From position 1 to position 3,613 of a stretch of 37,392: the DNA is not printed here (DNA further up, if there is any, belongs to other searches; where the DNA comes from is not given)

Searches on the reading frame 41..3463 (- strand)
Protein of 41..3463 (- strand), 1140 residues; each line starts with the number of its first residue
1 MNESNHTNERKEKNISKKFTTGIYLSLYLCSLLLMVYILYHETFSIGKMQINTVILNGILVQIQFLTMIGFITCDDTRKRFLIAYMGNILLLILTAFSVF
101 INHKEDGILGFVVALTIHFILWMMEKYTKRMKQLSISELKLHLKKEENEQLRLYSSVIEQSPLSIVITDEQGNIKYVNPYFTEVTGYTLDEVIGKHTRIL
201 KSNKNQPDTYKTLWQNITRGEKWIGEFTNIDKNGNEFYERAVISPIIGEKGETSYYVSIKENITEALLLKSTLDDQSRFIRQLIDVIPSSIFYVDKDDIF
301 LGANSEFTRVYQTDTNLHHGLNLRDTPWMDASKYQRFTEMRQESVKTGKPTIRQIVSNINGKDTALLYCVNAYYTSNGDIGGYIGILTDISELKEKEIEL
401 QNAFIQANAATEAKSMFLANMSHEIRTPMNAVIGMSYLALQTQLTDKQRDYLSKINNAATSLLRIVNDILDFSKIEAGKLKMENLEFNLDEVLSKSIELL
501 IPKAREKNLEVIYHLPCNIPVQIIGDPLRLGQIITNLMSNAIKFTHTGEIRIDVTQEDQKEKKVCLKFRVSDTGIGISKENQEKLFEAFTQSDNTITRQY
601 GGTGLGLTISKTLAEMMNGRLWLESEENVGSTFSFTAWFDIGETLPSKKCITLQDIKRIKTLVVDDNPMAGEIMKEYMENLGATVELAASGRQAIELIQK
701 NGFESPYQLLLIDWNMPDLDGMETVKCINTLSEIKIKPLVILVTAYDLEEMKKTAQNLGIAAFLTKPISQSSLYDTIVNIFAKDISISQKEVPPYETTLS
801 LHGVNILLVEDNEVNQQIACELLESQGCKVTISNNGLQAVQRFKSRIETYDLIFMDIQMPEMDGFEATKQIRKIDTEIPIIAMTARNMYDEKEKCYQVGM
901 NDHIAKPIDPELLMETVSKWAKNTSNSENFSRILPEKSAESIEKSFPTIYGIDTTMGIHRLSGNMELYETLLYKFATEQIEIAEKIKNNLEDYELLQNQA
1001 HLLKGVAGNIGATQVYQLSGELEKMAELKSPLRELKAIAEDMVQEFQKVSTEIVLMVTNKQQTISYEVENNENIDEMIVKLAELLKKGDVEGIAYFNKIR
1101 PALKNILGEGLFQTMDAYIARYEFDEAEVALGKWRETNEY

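Call 84: search_protein_families(library=pfam, proteins=[window:41-3463:-], max_evalue=0.001)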
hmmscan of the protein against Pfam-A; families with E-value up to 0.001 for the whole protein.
window:41-3463:- (1140 aa): 10 families
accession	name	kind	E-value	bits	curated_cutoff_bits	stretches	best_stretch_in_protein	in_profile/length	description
PF00072.30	Response_reg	-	3.2e-51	172.6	30.2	2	806-917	1-110/111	Response regulator receiver domain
PF02518.31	HATPase_c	-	3.3e-30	105.2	26.4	1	525-637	1-107/111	Histidine kinase-, DNA gyrase B-, and HSP90-like ATPase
PF13426.13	PAS_9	-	7.9e-21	74.7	27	1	163-265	2-103/103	PAS domain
PF00512.31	HisKA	-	1.2e-20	73.8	26.9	1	413-478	1-66/66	His Kinase A (phospho-acceptor) domain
PF00989.32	PAS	-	1.2e-17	64.4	22.6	1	153-257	2-107/113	PAS fold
PF08448.16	PAS_4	-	1.7e-16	60.8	23.1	2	285-394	2-109/110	PAS fold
PF13188.13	PAS_8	-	5.5e-11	42.4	21.8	1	153-196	2-46/65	PAS domain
PF08447.18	PAS_3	-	7e-08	33.1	25.6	1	175-258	2-87/89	PAS fold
PF01627.28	Hpt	-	1.1e-07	32.4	24.6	1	974-1030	5-66/84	Hpt domain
PF24896.1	Receiver_CRE1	-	2.8e-05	24.8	27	1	657-773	5-127/136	AHK4/CRE1/WOL first receiver domain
